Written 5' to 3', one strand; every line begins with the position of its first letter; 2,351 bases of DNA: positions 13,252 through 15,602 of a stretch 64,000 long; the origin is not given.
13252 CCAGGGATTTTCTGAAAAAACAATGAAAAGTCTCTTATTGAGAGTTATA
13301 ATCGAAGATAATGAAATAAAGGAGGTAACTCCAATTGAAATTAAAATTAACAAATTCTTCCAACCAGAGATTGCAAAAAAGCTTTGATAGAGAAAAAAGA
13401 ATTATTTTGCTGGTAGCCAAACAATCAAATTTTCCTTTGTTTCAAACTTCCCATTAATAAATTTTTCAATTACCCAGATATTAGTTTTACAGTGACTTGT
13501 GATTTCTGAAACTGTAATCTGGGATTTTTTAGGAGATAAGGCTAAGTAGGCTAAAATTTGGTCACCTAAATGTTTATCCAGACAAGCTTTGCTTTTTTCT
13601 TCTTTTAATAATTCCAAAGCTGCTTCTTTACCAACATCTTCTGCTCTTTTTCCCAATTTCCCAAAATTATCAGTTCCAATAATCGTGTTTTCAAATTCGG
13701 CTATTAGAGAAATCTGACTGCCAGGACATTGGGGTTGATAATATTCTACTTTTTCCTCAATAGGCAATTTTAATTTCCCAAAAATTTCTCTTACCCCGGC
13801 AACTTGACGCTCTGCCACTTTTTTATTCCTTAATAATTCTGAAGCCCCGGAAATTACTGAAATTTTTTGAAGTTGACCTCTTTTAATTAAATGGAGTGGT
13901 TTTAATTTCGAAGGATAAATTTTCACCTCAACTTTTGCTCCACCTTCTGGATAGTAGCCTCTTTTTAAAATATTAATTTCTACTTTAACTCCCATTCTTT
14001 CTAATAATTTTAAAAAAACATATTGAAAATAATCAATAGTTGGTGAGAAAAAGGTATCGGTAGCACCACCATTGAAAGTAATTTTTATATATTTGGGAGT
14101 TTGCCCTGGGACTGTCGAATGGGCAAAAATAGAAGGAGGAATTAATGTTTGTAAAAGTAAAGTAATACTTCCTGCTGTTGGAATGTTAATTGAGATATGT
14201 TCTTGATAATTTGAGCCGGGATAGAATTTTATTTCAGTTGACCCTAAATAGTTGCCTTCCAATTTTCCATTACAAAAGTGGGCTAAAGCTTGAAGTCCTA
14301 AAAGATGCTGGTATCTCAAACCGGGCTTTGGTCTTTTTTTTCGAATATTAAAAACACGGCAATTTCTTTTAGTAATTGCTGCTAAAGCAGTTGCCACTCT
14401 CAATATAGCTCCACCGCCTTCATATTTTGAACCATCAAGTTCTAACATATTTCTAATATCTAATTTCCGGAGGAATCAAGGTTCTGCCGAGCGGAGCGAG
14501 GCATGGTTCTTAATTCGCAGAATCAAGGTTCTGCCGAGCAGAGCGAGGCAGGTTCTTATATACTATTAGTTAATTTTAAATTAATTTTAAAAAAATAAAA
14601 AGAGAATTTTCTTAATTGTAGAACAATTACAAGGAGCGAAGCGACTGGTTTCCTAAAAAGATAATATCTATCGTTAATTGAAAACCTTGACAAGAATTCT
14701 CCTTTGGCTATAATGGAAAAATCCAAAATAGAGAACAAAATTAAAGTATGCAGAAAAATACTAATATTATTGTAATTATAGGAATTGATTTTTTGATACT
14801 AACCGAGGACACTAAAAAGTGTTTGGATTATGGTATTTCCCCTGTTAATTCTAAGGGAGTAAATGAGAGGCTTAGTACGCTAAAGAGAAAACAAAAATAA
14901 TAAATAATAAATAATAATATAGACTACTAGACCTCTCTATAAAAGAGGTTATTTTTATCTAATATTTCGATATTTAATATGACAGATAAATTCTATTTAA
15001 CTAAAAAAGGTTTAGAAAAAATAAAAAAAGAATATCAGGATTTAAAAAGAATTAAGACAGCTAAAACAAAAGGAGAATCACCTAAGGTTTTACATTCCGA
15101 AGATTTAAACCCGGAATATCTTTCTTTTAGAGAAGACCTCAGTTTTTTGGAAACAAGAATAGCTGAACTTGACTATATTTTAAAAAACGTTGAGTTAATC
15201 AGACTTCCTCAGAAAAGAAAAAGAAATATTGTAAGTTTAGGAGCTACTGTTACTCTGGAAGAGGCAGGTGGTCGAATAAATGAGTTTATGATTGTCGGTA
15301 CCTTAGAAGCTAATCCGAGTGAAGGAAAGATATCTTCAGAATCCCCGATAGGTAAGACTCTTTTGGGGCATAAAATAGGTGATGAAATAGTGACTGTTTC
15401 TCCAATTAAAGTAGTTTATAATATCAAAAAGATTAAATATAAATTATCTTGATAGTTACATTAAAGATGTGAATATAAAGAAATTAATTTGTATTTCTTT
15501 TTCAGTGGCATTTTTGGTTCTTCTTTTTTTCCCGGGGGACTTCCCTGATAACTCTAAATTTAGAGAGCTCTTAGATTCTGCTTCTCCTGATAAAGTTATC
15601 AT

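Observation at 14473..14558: Tandem 47-nt GC-rich hairpin units directly upstream of rtcA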

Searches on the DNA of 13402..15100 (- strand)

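Call 14: search_rna_families(source=window, start=14300, end=15100, threshold=evalue, max_evalue=10)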
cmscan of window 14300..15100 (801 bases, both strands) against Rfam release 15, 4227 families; matches with E-value up to 10: 2.
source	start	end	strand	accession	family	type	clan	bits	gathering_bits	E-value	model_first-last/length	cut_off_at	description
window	14667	14746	+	RF03100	RAGATH-27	Gene; sRNA;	-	19.2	76.1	6.5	1-86/86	no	RAGATH-27 RNA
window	14456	14632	-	RF02881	MH_s25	Gene; sRNA;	-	15.2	114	3.7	1-207/207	no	Mesorhizobail RNA 25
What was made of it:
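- On Rfam RNA families: At E <= 10 the region 14300-15100 gives only two chance-level hits (call 14).
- There is no Rfam match, even at E <= 10 (call 14).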

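Call 66: search_with_rna_model(model_id=R1, sources=[L121, L122, L123, L124], filters=off, max_evalue=1)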
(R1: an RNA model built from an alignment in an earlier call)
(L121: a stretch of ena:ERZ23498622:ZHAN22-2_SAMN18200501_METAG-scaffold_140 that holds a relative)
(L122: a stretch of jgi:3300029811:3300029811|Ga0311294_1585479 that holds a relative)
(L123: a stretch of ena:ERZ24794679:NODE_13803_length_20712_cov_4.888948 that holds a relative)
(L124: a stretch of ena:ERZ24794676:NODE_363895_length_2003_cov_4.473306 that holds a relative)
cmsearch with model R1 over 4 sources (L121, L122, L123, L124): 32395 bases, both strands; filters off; matches with E-value up to 1: 0.
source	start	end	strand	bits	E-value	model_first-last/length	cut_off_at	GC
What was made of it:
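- There are no copies in 32 kb from four orthologous rtcA loci (call 66).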

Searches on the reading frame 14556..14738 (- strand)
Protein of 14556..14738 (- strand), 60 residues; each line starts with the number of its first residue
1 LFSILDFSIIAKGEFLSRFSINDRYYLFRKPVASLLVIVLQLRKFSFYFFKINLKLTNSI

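Call 52: search_protein_families(library=pfam, proteins=[window:14556-14738:-], max_evalue=0.001)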
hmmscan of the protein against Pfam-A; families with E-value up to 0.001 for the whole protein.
window:14556-14738:- (60 aa): 0 families

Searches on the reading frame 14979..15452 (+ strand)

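Call 52: search_protein_families(library=pfam, proteins=[window:14979-15452:+], max_evalue=0.001)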
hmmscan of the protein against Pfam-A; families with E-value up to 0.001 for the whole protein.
window:14979-15452:+ (157 aa): 2 families
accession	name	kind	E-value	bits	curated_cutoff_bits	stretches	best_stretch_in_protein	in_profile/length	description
PF01272.25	GreA_GreB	-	1.5e-18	67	26.9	1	83-154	4-77/77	Transcription elongation factor, GreA/GreB, C-term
PF03449.20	GreA_GreB_N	-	3.8e-08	33.9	24.5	1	6-72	2-70/71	Transcription elongation factor, N-terminal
